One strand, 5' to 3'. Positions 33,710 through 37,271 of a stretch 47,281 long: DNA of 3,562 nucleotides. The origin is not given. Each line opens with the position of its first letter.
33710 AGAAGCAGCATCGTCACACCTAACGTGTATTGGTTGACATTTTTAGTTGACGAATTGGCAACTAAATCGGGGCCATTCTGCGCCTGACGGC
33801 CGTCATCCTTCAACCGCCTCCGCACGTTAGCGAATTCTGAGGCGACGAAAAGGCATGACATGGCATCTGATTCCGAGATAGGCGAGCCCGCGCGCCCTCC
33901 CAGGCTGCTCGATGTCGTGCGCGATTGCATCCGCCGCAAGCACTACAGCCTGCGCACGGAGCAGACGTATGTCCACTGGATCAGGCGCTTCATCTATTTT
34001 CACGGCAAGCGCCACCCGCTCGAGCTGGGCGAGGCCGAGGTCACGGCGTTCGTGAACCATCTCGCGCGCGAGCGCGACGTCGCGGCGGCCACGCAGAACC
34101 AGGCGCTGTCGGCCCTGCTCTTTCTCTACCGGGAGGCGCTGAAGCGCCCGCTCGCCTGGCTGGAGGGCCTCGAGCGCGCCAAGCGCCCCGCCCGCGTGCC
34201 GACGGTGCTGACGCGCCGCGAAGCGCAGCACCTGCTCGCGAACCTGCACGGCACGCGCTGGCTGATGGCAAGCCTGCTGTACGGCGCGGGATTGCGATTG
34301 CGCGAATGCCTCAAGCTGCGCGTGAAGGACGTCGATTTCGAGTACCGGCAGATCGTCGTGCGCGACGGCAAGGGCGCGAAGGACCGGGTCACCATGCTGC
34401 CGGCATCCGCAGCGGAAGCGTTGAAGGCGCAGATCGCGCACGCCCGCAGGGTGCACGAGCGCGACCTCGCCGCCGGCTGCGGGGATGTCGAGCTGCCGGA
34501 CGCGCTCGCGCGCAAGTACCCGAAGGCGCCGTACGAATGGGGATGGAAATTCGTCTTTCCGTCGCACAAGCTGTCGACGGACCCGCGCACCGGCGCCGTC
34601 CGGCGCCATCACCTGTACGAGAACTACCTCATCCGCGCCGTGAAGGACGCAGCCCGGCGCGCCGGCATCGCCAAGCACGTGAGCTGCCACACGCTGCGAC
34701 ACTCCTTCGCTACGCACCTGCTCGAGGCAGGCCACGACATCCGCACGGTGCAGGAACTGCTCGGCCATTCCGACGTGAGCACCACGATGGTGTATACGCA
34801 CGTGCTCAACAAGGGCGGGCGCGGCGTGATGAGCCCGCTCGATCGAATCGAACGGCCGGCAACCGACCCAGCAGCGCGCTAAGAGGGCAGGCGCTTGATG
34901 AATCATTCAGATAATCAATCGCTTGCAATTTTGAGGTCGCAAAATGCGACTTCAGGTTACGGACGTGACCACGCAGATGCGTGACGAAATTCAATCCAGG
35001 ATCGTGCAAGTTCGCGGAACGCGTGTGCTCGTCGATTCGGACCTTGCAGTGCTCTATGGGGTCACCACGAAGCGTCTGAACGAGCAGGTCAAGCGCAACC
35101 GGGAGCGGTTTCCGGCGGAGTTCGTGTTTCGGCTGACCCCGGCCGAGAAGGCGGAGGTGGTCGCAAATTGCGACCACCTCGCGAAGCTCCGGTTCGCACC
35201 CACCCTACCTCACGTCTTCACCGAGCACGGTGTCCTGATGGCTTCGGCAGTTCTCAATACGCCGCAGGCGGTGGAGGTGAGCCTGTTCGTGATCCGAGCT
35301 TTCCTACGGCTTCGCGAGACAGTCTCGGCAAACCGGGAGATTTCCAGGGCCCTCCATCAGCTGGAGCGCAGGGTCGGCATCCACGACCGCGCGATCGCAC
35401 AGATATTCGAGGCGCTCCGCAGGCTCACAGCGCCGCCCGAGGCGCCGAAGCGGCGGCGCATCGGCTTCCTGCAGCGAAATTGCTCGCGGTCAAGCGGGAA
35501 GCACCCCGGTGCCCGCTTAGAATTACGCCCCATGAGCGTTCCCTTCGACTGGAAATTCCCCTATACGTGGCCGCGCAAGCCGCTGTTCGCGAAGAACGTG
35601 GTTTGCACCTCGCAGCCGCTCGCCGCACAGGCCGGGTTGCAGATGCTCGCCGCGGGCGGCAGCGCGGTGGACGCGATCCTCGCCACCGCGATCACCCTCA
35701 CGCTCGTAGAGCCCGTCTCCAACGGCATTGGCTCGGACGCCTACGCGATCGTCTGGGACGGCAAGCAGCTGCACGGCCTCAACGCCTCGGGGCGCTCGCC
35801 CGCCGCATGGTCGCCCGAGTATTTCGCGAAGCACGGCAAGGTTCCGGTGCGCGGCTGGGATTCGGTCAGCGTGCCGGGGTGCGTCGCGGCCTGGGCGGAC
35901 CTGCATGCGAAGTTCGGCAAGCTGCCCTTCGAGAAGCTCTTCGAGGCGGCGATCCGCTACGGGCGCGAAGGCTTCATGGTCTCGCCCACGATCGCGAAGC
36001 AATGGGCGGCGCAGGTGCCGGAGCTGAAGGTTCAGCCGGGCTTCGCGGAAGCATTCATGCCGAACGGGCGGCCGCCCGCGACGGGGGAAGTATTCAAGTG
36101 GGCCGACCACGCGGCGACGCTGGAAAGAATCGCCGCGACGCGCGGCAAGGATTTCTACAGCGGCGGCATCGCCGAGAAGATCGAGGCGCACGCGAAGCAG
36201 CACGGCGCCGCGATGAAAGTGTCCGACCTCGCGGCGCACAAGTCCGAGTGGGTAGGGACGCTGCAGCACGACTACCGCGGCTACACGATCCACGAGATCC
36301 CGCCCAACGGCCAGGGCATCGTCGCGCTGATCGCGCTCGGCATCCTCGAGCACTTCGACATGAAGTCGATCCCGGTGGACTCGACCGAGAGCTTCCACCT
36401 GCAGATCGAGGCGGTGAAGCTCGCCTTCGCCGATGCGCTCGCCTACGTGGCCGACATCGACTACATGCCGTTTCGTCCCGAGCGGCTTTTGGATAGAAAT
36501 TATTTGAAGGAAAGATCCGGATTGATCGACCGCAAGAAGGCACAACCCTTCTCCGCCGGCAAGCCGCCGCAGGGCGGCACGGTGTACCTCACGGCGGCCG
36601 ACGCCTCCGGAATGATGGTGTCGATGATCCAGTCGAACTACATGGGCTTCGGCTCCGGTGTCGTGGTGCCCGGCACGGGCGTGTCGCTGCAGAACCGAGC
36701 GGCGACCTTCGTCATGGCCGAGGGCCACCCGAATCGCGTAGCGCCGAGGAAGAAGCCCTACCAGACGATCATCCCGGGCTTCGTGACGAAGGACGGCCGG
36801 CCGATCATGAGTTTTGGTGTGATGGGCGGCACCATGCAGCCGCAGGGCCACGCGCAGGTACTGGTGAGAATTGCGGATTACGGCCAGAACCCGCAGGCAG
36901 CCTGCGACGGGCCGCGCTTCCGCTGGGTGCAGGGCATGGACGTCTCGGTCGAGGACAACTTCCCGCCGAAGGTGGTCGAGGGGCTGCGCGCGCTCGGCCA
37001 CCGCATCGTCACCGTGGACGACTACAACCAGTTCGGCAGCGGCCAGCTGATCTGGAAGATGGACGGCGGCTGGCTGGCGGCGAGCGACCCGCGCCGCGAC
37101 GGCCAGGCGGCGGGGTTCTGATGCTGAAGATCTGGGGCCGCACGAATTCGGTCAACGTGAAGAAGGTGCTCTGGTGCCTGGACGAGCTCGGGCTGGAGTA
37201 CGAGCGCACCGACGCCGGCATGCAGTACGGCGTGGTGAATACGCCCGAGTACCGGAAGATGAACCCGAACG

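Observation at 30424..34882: Complete sedentary chromosomal integron with an intact integrase and seven cassettes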

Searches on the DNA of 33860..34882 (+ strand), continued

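Call 55: search_with_rna_model(model_id=R2, sources=[L169, L170, L171, L172, L173, L174, L175, L176, L177, L178, L179], max_evalue=0.01)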
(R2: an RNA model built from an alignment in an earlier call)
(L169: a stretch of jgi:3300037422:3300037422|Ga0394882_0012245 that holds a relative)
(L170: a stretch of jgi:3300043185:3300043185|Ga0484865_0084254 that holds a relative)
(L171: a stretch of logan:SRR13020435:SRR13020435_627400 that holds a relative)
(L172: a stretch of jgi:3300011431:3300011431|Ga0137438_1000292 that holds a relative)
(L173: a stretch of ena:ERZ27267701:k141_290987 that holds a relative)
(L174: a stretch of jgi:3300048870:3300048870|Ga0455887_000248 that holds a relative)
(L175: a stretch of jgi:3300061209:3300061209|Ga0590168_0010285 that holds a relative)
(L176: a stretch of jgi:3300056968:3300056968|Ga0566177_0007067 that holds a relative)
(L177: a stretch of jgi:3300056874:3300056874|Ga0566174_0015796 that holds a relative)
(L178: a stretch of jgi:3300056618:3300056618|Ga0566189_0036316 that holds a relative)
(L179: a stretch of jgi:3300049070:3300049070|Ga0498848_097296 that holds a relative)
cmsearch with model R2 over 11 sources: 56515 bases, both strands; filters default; matches with E-value up to 0.01: 79.
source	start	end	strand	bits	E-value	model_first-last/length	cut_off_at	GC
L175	6057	6127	-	66.1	7.7e-12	1-87/87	no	0.63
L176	2512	2582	-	66.1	7.7e-12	1-87/87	no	0.63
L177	2132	2202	-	66.1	7.7e-12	1-87/87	no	0.63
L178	1824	1894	-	66.1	7.7e-12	1-87/87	no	0.63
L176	5624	5717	-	65.8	9e-12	1-87/87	no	0.69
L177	5244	5337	-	65.8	9e-12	1-87/87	no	0.69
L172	53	122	-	65.4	1.1e-11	1-87/87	no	0.74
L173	49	118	-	65.4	1.1e-11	1-87/87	no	0.74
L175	5470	5563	-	64.1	2e-11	1-87/87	no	0.71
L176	1925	2018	-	64.1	2e-11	1-87/87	no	0.71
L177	1545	1638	-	64.1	2e-11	1-87/87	no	0.71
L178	1237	1330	-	64.1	2e-11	1-87/87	no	0.71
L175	6982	7075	-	63.2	3.1e-11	1-87/87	no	0.74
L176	3437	3530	-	63.2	3.1e-11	1-87/87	no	0.74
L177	3057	3150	-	63.2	3.1e-11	1-87/87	no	0.74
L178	2749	2842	-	63.2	3.1e-11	1-87/87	no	0.74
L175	4350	4443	-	61.9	5.6e-11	1-87/87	no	0.7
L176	805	898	-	61.9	5.6e-11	1-87/87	no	0.7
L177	425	518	-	61.9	5.6e-11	1-87/87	no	0.7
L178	117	210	-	61.9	5.6e-11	1-87/87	no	0.7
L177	4833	4926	-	60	1.4e-10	1-87/87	no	0.68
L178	4525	4618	-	60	1.4e-10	1-87/87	no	0.7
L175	2911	3001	-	59.7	1.7e-10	1-87/87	no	0.71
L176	5213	5306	-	59.6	1.7e-10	1-87/87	no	0.68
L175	7613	7674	-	59.4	1.8e-10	1-87/87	no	0.69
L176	4068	4129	-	59.4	1.8e-10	1-87/87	no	0.69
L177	3688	3749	-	59.4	1.8e-10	1-87/87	no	0.69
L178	3380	3441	-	59.4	1.8e-10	1-87/87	no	0.69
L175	2155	2225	-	56.6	7e-10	1-87/87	no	0.61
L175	1694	1763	-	56.1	9.3e-10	1-87/87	no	0.64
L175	8101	8171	-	55.4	1.3e-09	1-87/87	no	0.68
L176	4556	4626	-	55.4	1.3e-09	1-87/87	no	0.68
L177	4176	4246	-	55.4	1.3e-09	1-87/87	no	0.68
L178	3868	3938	-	55.4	1.3e-09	1-87/87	no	0.68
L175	6585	6669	-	53.4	3.3e-09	1-87/87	no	0.73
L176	3040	3124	-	53.4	3.3e-09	1-87/87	no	0.73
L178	2352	2436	-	50.4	1.4e-08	1-87/87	no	0.73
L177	2660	2744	-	50.3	1.5e-08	1-87/87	no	0.72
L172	4268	4349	-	49.2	2.4e-08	1-87/87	no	0.68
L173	4264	4345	-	49.2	2.4e-08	1-87/87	no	0.68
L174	628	709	-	49.2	2.4e-08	1-87/87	no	0.68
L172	2147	2210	-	47.9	4.6e-08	1-87/87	no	0.66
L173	2143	2206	-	47.9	4.6e-08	1-87/87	no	0.66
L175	2544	2604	-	47.6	5.2e-08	1-87/87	no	0.62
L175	4943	5018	-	47.4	5.8e-08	1-87/87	no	0.68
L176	1398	1473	-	47.4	5.8e-08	1-87/87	no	0.68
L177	1018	1093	-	47.4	5.8e-08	1-87/87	no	0.68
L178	710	785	-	47.4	5.8e-08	1-87/87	no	0.68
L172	4846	4948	-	46.2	1e-07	1-87/87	no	0.67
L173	4842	4944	-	46.2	1e-07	1-87/87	no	0.67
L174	1206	1308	-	46.2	1e-07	1-87/87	no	0.67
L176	6305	6379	-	45.8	1.2e-07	1-87/87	no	0.67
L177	5925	5999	-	45.8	1.2e-07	1-87/87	no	0.67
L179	538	622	-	45.3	1.5e-07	1-87/87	no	0.68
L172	8766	8865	-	43.8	3.2e-07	1-87/87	no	0.69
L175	3476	3566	-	39.3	2.8e-06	1-87/87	no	0.74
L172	1540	1647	-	38.8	3.5e-06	1-87/87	no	0.56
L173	1536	1643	-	38.8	3.5e-06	1-87/87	no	0.56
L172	6367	6451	-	37.8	5.6e-06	1-87/87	no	0.71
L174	2727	2811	-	37.8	5.6e-06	1-87/87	no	0.71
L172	5565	5645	-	37.8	5.7e-06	1-87/87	no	0.7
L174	1925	2005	-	37.8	5.7e-06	1-87/87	no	0.7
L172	7138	7219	-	37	8.2e-06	1-87/87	no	0.67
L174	3498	3579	-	37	8.2e-06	1-87/87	no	0.67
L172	8140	8224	-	33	5.6e-05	1-87/87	no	0.62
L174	4500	4584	-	33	5.6e-05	1-87/87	no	0.62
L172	2598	2667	-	31.4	0.00012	1-87/87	no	0.66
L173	2594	2663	-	31.4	0.00012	1-87/87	no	0.66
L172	744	813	-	28.8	0.00042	1-87/87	no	0.7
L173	740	809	-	28.8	0.00042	1-87/87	no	0.7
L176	6863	6920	-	28.5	0.00047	13-87/87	5'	0.62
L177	6483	6540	-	28.5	0.00047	13-87/87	5'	0.62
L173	5561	5613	-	24.3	0.0035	34-87/87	5'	0.72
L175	5470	5563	+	23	0.0065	1-87/87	no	0.71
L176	1925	2018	+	23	0.0065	1-87/87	no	0.71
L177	1545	1638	+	23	0.0065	1-87/87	no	0.71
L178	1237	1330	+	23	0.0065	1-87/87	no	0.71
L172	53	122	+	22.8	0.0071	1-87/87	no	0.74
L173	49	118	+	22.8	0.0071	1-87/87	no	0.74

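Call 80: search_with_rna_model(model_id=R2, sources=[L180, L181, L182, L183, L184, L185, L186, L187, L188, L189, L190, L191, L192, L193, L194, L195, L196, L197, L198, L199, L200, L201, L202, L203, L204, L205, L206, L207, L208, L209, L210, L211, L212, L213, L214, L215, L216, L217, L218, L219, L220, L221, L222, L223, L224, L225, L226, L227, L228, L229, L230, L231, L232, L233, L234, L235, L236, L237, L238, L239, L240, L241, L242, L243, L244, L245, L246, L247, L248, L249, L250, L251, L252, L253, L254, L255, L256, L257, L258, L259], max_evalue=0.001)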
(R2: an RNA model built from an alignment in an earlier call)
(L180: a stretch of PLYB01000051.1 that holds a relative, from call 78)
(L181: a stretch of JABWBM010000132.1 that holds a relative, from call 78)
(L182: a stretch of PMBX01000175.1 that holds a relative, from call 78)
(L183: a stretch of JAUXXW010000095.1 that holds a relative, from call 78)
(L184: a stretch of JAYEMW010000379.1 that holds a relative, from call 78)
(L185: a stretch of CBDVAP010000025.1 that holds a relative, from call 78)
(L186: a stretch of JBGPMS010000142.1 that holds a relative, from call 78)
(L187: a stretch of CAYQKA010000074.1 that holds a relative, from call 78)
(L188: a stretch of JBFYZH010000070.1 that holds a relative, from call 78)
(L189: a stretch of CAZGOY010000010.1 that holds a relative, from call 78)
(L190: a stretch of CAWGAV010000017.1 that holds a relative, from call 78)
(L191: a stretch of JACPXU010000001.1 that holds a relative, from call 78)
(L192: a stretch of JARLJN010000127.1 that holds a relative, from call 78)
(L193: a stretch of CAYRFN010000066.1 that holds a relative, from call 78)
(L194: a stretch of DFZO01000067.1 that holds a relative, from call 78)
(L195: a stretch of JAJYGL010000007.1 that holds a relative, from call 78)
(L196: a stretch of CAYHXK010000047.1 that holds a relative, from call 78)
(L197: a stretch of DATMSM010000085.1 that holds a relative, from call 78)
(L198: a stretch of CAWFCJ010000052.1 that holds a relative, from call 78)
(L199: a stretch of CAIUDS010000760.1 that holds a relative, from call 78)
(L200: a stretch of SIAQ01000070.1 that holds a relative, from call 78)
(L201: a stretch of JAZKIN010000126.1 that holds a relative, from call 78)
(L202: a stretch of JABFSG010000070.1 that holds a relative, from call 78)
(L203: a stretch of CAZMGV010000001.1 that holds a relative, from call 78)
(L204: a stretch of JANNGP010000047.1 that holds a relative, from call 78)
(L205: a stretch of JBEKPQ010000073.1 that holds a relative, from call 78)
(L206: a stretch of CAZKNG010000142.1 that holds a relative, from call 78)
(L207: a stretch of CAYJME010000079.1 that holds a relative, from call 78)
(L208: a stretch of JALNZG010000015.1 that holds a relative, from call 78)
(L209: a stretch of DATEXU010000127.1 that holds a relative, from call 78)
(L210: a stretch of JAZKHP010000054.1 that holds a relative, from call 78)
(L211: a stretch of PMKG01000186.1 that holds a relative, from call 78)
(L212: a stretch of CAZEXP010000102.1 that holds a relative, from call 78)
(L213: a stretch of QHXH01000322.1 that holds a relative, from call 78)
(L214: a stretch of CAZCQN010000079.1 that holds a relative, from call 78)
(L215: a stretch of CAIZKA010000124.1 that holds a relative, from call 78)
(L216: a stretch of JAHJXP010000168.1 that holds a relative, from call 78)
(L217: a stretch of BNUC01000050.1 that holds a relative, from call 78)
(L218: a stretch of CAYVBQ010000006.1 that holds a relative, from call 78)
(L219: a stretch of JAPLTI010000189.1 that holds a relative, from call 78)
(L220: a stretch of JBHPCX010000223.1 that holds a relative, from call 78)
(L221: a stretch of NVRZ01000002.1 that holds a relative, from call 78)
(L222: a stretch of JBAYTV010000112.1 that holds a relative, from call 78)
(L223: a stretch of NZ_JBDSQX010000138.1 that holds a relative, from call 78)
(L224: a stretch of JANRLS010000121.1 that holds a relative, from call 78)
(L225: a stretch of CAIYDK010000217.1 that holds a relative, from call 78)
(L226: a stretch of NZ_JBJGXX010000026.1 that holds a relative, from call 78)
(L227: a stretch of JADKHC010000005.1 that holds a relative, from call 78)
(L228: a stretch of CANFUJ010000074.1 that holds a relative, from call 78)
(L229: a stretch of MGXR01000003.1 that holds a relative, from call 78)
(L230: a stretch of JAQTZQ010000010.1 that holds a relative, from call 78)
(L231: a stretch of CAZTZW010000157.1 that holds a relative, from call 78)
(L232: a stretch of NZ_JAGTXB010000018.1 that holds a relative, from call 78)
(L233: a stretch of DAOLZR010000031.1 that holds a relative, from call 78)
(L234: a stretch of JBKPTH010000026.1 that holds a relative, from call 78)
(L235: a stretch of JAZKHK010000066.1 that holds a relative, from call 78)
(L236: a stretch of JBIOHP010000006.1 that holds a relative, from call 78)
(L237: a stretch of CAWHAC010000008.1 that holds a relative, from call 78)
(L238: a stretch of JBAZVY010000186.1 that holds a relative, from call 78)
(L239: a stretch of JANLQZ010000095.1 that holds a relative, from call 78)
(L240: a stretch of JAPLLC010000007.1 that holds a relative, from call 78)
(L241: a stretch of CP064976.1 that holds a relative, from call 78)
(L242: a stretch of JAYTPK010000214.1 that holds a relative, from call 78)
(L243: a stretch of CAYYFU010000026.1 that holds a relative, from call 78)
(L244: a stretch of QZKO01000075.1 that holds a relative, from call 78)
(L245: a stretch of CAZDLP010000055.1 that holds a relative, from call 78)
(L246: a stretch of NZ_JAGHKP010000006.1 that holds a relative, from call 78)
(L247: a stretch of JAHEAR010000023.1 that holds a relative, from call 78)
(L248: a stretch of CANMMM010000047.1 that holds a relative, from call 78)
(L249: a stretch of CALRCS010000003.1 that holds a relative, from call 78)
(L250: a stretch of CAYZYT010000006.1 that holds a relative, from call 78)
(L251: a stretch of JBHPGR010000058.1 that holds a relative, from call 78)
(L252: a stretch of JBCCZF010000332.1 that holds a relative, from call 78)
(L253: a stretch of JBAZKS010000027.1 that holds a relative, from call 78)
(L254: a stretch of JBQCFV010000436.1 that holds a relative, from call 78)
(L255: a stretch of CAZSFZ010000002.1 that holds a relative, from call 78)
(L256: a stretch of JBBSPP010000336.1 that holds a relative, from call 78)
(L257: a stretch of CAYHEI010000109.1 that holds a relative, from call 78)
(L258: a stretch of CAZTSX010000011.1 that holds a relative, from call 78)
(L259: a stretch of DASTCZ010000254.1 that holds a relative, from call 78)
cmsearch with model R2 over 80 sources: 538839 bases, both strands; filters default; matches with E-value up to 0.001: 3.
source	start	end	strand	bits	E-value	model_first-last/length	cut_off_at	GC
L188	2891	2954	-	48.2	3.7e-07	1-87/87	no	0.66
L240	3817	3883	-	36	0.00013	1-87/87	no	0.63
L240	4494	4596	-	32.6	0.00064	1-87/87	no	0.72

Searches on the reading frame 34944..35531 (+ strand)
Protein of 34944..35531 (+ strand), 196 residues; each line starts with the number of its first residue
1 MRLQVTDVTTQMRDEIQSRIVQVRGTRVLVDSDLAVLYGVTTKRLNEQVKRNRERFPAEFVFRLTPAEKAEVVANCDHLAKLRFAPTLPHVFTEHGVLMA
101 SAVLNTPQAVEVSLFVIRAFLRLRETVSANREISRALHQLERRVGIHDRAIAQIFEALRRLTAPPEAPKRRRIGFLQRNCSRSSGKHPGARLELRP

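Call 38: search_protein_families(library=padloc, proteins=[window:34944-35531:+], max_evalue=0.01)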
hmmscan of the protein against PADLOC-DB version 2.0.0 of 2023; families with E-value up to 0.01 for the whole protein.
window:34944-35531:+ (196 aa): 3 families
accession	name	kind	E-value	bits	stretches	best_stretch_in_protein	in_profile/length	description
PDLC04856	PDC-S05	-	3.8e-48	161.5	1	13-175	9-175/177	-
PDLC04869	PDC-S05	-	1.6e-43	147.1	1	8-160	9-166/306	-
PDLC04849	PDC-S05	-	3.8e-37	125.8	1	13-139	7-133/183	-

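Call 67: search_protein_families(library=phrogs, proteins=[window:34944-35531:+], max_evalue=0.01)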
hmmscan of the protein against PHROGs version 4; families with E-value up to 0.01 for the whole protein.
window:34944-35531:+ (196 aa): 5 families
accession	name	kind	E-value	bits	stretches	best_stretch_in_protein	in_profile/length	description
phrog_4792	-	transcription regulation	1e-18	69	1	7-129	5-128/268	anti-repressor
phrog_1760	-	transcription regulation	2.6e-06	28.3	1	21-112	13-107/232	anti-repressor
phrog_7755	-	transcription regulation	1e-05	26.1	1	15-126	121-231/282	anti-repressor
phrog_2379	-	transcription regulation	0.0059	17.4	1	26-113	18-108/187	anti-repressor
phrog_373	-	transcription regulation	0.0078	16.5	0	11-131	83-196/373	anti-repressor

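Call 78: find_related_loci(query=window:34944-35468:+, collection=genome_contigs, flank=4000)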
Query window:34944-35468:+ (175 aa) in genome_contigs; peptide patterns used: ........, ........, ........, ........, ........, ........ (x = any residue, [..] = any of these).
600 stretches matched a pattern (row limit reached: there are more); 472 encode a relative of the query (tblastn E <= 1e-3); the best 80 are kept; 80 distinct loci.
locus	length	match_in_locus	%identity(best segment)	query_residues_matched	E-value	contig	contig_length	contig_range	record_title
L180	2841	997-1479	61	15-175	8e-67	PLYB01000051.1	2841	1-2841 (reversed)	MAG: Gallionellaceae bacterium isolate palsa_1006 73.20120700_P3D.316_contig_153792, whole genome shotgun sequence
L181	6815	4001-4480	61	15-175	5e-65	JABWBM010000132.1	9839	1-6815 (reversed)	MAG: Planctomycetaceae bacterium isolate MAG_30 scaffold_8288, whole genome shotgun sequence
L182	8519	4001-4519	58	2-175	1e-64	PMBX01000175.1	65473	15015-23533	MAG: Phycisphaerales bacterium isolate fen_1349 73.20120700_E3M.265_contig_81932, whole genome shotgun sequence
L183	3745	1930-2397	62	19-175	3e-64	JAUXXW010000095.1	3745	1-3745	MAG: Pseudomonadota bacterium isolate C17_metabat.bin.16_sub C17_k141_58812, whole genome shotgun sequence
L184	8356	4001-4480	57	16-175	3e-63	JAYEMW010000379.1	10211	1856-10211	MAG: Thermodesulfobacteriota bacterium isolate MAG071 MAG071_379, whole genome shotgun sequence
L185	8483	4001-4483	59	14-175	6e-63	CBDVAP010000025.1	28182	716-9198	MAG TPA_asm: uncultured bacterium isolate SRR22302374_metabat2_57 genome assembly, contig: ERZ26661914.784, whole genome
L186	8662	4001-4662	57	16-175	3e-62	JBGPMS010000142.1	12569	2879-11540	MAG: Gammaproteobacteria bacterium isolate OBJ_0618_7090110_232 k141_4420658_length_12569_cov_14.9291, whole genome shot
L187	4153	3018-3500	54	15-175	2e-61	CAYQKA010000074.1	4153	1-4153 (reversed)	MAG TPA_asm: uncultured Planctomycetia bacterium isolate SRP191223_co1_261 genome assembly, contig: NODE_32659_length_41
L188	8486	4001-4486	55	14-175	2e-61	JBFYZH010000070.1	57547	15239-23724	MAG: Candidatus Krumholzibacteriota bacterium isolate PPR_0430 k121_1627540, whole genome shotgun sequence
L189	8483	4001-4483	57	14-175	8e-61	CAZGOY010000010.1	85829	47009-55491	MAG TPA_asm: uncultured Sulfuricella sp. isolate binchicken_co266_147 genome assembly, contig: NODE_629_length_85829_cov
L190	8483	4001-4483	56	14-175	2e-60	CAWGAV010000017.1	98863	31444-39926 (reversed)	MAG: uncultured delta proteobacterium isolate MFD04408.bin.3.102 genome assembly, contig: contig_18055, whole genome sho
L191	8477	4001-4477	58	16-175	2e-60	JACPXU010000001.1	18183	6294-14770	MAG: Candidatus Omnitrophota bacterium isolate NC_groundwater_845_Pr1_B-0.1um_65_10 Montesol18_Bp1_scaffold_140307, whol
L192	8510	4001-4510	52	6-175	5e-60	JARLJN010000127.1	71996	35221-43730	MAG: Gammaproteobacteria bacterium isolate MAG_CA161 MetaCoAG_Bin_161_Anoxic_k141_1594997, whole genome shotgun sequence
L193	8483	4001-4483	52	15-175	5e-60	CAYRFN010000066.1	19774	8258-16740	MAG TPA_asm: uncultured Desulfobacteraceae bacterium isolate SRP323688_co1_105 genome assembly, contig: NODE_4559_length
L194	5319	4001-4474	56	14-175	7e-60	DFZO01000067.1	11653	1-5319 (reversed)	MAG TPA_asm: Syntrophaceae bacterium UBA4054 UBA4054_contig_286, whole genome shotgun sequence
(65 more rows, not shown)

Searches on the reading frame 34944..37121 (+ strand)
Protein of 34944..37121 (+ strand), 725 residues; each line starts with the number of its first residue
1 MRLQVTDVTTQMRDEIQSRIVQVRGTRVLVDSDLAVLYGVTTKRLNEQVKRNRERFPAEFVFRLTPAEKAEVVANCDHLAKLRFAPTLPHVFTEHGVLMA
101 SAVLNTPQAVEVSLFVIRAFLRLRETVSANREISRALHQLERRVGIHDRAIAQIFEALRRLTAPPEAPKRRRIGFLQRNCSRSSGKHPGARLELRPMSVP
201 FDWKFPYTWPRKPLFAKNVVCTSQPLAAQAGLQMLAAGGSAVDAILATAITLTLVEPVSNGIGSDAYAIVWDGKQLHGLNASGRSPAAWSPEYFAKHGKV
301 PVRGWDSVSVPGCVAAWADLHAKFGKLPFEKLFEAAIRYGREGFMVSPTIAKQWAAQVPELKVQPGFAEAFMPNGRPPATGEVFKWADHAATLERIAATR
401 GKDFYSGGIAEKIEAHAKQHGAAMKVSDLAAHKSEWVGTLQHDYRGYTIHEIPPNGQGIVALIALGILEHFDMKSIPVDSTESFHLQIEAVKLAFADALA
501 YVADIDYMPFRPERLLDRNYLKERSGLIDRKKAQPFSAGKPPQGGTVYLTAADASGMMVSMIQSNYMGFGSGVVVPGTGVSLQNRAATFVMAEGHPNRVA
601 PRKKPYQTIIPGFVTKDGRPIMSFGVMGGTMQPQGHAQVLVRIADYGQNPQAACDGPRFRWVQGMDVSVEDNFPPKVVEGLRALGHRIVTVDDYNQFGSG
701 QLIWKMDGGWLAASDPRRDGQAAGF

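Call 4: search_protein_families(library=pfam, proteins=[window:34944-37121:+], max_evalue=0.01)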
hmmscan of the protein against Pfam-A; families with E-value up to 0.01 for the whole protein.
window:34944-37121:+ (725 aa): 2 families
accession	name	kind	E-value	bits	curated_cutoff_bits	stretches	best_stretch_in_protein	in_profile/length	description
PF01019.26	G_glu_transpept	-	1.4e-155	519.5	27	1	233-720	2-512/512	Gamma-glutamyltranspeptidase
PF10543.14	ORF6N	-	2.2e-25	89.2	27.8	1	19-103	2-86/86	ORF6N domain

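Call 6: search_protein_families(library=ncbifam, proteins=[window:34944-37121:+], max_evalue=0.01)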
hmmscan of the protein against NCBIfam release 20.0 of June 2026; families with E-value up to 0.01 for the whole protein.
window:34944-37121:+ (725 aa): 2 families
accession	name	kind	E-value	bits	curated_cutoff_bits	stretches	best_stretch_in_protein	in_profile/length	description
TIGR00066.1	g_glut_trans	equivalog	2e-97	326.9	357.85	1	219-717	2-518/518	gamma-glutamyltransferase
NF007187.0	PRK09615.1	equivalog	7.3e-56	189.6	990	1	218-719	50-575/581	gamma-glutamyltransferase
